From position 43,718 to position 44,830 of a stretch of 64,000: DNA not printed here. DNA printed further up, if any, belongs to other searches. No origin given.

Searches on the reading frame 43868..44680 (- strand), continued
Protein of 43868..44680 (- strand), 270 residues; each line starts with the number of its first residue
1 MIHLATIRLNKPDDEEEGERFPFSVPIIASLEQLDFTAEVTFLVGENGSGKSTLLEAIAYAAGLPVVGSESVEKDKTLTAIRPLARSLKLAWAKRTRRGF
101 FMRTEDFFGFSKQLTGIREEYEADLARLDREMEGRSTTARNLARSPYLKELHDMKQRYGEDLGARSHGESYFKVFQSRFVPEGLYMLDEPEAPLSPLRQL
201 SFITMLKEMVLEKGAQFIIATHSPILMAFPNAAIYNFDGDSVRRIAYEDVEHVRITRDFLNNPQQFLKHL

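Call 53: find_encoding_contigs(protein=P0016, flank=6000, max_places=2)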
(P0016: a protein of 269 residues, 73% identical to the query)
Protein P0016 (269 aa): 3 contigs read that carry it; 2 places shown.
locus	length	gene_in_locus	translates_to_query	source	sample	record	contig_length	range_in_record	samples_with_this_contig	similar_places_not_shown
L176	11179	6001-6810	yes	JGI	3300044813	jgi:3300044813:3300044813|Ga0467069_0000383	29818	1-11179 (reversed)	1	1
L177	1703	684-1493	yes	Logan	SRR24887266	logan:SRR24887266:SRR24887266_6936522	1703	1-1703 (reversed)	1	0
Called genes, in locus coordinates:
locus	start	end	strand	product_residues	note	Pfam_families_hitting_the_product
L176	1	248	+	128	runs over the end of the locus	-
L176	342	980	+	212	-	-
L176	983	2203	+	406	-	PF02670:DXP_reductoisom, PF08436:DXP_redisom_C, PF13288:DXPR_C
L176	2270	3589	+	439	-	PF02163:Peptidase_M50, PF00595:PDZ (weak), PF13180:PDZ_2, PF17820:PDZ_6, PF00595:PDZ, PF13180:PDZ_2, PF17820:PDZ_6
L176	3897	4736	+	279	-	PF01177:Asp_Glu_race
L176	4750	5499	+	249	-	PF00106:adh_short, PF08659:KR (weak), PF13561:adh_short_C2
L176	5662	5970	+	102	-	-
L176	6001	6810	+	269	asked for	PF02463:SMC_N (weak), PF13476:AAA_23, PF13555:AAA_29 (weak), PF00005:ABC_tran (weak), PF13175:AAA_15 (weak), PF13304:AAA_21, PF13175:AAA_15 (weak), PF13304:AAA_21 (weak)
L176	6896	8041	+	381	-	PF08735:DUF1786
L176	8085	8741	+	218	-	PF01596:Methyltransf_3, PF13578:Methyltransf_24, PF13649:Methyltransf_25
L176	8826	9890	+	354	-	PF06089:Asparaginase_II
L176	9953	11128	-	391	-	PF07969:Amidohydro_3, PF01979:Amidohydro_1, PF07969:Amidohydro_3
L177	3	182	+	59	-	?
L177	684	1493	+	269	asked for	PF02463:SMC_N (weak), PF13476:AAA_23, PF13555:AAA_29 (weak), PF00005:ABC_tran (weak), PF13175:AAA_15 (weak), PF13304:AAA_21, PF13175:AAA_15 (weak), PF13304:AAA_21 (weak)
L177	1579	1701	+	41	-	?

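Call 62: search_dna_similar(query=window:43868-44680:-, collection=plasmids, mode=protein, max_evalue=1e-10, max_rows=15)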
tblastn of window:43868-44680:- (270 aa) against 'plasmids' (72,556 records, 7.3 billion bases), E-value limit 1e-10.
Records with a match: 54; places in all: 57; records where one place covers at least 80% of the query: 52.
Best place of each record, by identity: <60% 54.
By first word of the organism name: Streptomyces 10; Clostridium 7; Bacillus 4; Cupriavidus 3; Rhizobium 3; Caballeronia 2; Paenibacillus 2; Subdoligranulum 2; Paraclostridium 2; Mycobacterium 1; and 18 more.
By predicted mobility (MOB-suite, as given by PLSDB): non-mobilizable 38; mobilizable 16.
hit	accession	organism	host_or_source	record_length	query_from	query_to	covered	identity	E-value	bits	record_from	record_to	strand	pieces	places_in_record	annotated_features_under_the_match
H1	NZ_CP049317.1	Caballeronia sp. SBC2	whole organism,soil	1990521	3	270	99%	39.4%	1e-46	173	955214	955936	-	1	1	none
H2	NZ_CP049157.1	Caballeronia sp. SBC1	whole organism,soil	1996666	3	270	99%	39.4%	1e-46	173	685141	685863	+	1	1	none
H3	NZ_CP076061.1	Cupriavidus sp. EM10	Pure-cultured cell,sewage water sludge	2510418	19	270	93%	41.9%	7e-49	180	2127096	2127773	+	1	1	none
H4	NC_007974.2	Cupriavidus metallidurans CH34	-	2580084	19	270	93%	41.9%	8e-48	177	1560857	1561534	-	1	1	none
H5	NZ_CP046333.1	Cupriavidus metallidurans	sedimentation pond in a zinc factory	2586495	19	270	93%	41.9%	8e-48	177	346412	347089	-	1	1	none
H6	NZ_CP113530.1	Mycobacterium sp. Aquia_216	Channa argus,spleen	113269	3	270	99%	39.0%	2e-45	169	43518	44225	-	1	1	AAA family ATPase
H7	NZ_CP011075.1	Brevibacillus laterosporus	Oryza sativa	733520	2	270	100%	37.9%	3e-49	181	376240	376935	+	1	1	AAA family ATPase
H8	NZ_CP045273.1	Priestia megaterium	pure culture,Paper surface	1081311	1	270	100%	37.6%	2e-47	176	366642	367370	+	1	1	none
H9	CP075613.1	Streptomyces sp. JCM17656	soil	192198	7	270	98%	38.1%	3e-45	169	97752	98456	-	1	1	AAA family ATPase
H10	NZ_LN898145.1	Paucilactobacillus oligofermentans DSM 15707 = LMG 22743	-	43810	21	270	93%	40.0%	7e-52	188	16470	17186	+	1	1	AAA family ATPase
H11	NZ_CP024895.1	Amycolatopsis sp. AA4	Soil sample,soil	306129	14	270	95%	38.8%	9e-42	159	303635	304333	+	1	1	AAA family ATPase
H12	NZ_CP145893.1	Paenibacillus amylolyticus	whole organism,soil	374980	19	270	93%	38.7%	6e-44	166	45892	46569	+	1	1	AAA family ATPase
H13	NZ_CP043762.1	Paenibacillus sp. 37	whole organism,rhizosphere of Abies ...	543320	19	270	93%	38.6%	1e-43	164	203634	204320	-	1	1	AAA family ATPase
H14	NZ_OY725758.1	Parabacteroides distasonis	-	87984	1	270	100%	35.8%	3e-37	146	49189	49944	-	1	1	AAA family ATPase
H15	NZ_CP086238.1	Clostridium estertheticum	single colony,bovine feces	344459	16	270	94%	37.7%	2e-45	170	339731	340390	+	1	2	AAA family ATPase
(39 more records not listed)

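Call 63: search_dna_similar(query=window:43868-44680:-, collection=phages, mode=protein, max_evalue=1e-10, max_rows=10)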
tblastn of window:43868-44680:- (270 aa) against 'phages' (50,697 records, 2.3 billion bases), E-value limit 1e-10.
Records with a match: 4; places in all: 4; records where one place covers at least 80% of the query: 4.
Best place of each record, by identity: <60% 4.
By first word of the organism name: Bacteriophage 3; Enterococcus 1.
By host as written in the record: - 4.
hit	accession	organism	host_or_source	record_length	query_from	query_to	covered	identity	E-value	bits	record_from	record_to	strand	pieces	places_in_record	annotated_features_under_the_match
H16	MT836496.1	Bacteriophage sp.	human fecal samples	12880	25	270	91%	37.2%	9e-37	143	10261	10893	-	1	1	record has no annotation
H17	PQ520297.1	Enterococcus phage IME_EF3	-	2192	28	270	90%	36.7%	1e-34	137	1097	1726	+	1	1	record has no annotation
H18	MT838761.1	Bacteriophage sp.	human fecal samples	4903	21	265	91%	32.0%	2e-20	96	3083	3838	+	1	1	record has no annotation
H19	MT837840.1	Bacteriophage sp.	human fecal samples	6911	21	262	90%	31.7%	2e-21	99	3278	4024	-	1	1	record has no annotation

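Call 64: get_annotated_region(hit=H10, flank=4000)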
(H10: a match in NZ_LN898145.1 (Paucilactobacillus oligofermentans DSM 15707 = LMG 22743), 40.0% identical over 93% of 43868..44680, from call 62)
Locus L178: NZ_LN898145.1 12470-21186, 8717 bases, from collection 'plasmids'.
description: Paucilactobacillus oligofermentans DSM 15707 = LMG 22743 isolate LACOL plasmid II, complete sequence
organism: Paucilactobacillus oligofermentans DSM 15707 = LMG 22743 (NCBI taxid 1423778)
taxonomy: Bacteria; Bacillota; Bacilli; Lactobacillales; Lactobacillaceae; Paucilactobacillus; Paucilactobacillus oligofermentans; Paucilactobacillus oligofermentans DSM 15707 = LMG 22743
host: -; source: -; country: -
typing (MOB-suite, as given by PLSDB): non-mobilizable; replicon rep_cluster_1058,rep_cluster_731
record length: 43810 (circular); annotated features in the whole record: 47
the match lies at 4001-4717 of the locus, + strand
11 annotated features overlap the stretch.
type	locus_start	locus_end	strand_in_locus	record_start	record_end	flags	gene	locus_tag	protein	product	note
CDS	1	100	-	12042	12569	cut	-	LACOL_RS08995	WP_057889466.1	replication protein RepB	-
CDS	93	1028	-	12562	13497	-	-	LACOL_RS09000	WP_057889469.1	replication initiation protein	GO:0006270 - DNA replication initiation [Evidence IEA]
CDS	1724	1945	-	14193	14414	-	-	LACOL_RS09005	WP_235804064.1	hypothetical protein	-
CDS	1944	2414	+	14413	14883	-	-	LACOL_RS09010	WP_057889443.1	PH domain-containing protein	-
CDS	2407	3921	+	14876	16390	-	-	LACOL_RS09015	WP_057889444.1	PH domain-containing protein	-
CDS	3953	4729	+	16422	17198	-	-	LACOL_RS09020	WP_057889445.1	AAA family ATPase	-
CDS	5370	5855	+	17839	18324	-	-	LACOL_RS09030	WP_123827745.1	hypothetical protein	-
CDS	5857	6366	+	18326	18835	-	-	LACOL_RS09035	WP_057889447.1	ClbS/DfsB family four-helix bundle protein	-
CDS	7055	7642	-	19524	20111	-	-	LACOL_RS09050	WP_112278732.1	site-specific integrase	-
CDS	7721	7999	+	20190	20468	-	-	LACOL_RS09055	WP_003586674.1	type II toxin-antitoxin system prevent-host-death family antitoxin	GO:0008219 - cell death [Evidence IEA]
CDS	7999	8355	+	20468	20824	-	-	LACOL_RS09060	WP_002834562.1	type II toxin-antitoxin system YafQ family toxin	-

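Call 65: get_annotated_region(hit=H6, flank=4000)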
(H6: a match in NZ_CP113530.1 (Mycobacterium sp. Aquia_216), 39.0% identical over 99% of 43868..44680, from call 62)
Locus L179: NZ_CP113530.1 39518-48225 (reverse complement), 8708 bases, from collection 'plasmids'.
description: Mycobacterium sp. Aquia_216 plasmid unnamed, complete sequence
organism: Mycobacterium sp. Aquia_216 (NCBI taxid 2991729)
taxonomy: Bacteria; Actinomycetota; Actinomycetes; Mycobacteriales; Mycobacteriaceae; Mycobacterium; Mycobacterium sp. Aquia 216
host: -; source: Channa argus,spleen; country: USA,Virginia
typing (MOB-suite, as given by PLSDB): non-mobilizable
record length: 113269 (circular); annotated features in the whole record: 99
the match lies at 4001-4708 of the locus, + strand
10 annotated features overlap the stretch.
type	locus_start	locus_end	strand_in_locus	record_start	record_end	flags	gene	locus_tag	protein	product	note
CDS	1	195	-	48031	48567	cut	-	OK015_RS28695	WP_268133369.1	hypothetical protein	-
CDS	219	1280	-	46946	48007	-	-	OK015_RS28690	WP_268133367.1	phospholipase D-like domain-containing protein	-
CDS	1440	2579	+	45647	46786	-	-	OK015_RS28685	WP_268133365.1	hypothetical protein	-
CDS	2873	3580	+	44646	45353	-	-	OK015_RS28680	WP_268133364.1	DUF4226 domain-containing protein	-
CDS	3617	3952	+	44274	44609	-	-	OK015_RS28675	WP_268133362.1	hypothetical protein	-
CDS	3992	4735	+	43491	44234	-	-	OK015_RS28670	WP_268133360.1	AAA family ATPase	GO:0006302 - double-strand break repair [Evidence IEA]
CDS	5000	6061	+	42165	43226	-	-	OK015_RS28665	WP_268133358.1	C40 family peptidase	GO:0006508 - proteolysis [Evidence IEA]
CDS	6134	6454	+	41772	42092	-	-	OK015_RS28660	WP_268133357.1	hypothetical protein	-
CDS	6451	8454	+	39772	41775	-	-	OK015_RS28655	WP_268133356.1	DUF4226 domain-containing protein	-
CDS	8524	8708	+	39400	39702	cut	-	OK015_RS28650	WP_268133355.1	type VII secretion target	GO:0009306 - protein secretion [Evidence IEA]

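Call 66: get_annotated_region(hit=H7, flank=4000)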
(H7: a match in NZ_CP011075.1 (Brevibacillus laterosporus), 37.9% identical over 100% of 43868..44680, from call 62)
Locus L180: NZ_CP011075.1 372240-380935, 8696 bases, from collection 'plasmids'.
description: Brevibacillus laterosporus strain B9 plasmid unnamed1, complete sequence
organism: Brevibacillus laterosporus (NCBI taxid 1465)
taxonomy: Bacteria; Bacillota; Bacilli; Bacillales; Paenibacillaceae; Brevibacillus; Brevibacillus laterosporus
host: -; source: Oryza sativa; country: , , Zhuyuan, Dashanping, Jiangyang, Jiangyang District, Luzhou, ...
typing (MOB-suite, as given by PLSDB): non-mobilizable
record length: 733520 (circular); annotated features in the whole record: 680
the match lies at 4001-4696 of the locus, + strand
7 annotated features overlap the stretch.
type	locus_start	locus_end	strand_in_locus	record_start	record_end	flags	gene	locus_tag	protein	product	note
CDS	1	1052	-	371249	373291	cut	-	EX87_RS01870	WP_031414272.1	stalk domain-containing protein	-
CDS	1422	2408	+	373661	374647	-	-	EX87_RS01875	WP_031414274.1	ABC transporter substrate-binding protein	-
CDS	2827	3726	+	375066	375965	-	-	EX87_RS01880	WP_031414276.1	DUF4097 family beta strand repeat-containing protein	-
CDS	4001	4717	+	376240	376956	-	-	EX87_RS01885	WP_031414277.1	AAA family ATPase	-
CDS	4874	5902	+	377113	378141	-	-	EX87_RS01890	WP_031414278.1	AI-2E family transporter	GO:1905887 - autoinducer AI-2 transmembrane transport [Evidence IEA]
CDS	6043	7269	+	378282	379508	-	-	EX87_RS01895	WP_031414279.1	L,D-transpeptidase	-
CDS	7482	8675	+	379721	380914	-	-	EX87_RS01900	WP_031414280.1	multidrug effflux MFS transporter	GO:0055085 - transmembrane transport [Evidence IEA]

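Call 72: list_cluster_members(proteins=[P0020, P0055, P0066, P0077, P0080, P0087, P0088, P0111, P0079, P0033])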
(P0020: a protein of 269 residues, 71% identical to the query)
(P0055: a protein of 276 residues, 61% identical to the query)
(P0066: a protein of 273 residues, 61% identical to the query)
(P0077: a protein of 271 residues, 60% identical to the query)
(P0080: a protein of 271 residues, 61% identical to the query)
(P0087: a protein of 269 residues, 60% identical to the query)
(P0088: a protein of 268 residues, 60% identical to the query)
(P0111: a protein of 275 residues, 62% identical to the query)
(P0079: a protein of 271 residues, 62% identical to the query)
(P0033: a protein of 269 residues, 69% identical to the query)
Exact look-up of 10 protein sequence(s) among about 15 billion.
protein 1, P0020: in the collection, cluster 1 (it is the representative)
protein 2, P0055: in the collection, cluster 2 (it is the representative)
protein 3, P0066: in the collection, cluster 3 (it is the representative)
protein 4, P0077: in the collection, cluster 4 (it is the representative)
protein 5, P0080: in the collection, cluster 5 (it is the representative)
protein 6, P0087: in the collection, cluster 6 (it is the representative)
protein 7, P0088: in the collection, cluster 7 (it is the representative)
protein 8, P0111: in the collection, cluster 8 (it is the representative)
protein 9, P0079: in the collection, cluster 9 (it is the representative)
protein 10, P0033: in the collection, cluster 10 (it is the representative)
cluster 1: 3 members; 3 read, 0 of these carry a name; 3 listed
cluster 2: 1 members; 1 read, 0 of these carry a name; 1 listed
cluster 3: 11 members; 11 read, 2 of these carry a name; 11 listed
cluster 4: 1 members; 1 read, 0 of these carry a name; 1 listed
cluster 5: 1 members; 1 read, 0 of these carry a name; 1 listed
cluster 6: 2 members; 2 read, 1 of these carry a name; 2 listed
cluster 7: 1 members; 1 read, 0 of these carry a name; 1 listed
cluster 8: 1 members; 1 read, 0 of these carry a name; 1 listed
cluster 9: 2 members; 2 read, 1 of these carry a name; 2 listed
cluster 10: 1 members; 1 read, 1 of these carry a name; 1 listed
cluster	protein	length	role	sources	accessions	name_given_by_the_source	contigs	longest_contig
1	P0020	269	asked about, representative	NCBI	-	-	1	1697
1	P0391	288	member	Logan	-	-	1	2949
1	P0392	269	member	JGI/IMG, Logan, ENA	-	-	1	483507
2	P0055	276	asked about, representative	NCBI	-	-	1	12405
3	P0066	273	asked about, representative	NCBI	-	-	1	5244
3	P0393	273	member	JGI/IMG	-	predicted ATPase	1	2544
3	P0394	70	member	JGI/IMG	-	predicted ATPase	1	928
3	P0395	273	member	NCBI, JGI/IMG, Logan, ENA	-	-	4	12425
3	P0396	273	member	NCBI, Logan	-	-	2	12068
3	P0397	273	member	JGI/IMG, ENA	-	-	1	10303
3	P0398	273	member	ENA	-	-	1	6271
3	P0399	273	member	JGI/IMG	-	-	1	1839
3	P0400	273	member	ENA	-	-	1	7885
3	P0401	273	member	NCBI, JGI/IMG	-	-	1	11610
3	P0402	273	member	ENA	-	-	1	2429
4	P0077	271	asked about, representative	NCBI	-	-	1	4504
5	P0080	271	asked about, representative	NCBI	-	-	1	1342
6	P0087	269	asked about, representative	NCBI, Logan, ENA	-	-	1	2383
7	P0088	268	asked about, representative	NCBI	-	-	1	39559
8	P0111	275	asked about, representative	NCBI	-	-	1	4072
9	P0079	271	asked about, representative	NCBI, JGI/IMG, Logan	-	predicted ATPase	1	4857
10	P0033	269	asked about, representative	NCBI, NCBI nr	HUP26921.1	MAG TPA: AAA family ATPase [Chloroflexia bacterium] | AAA family ATPase [Chloroflexia bacterium]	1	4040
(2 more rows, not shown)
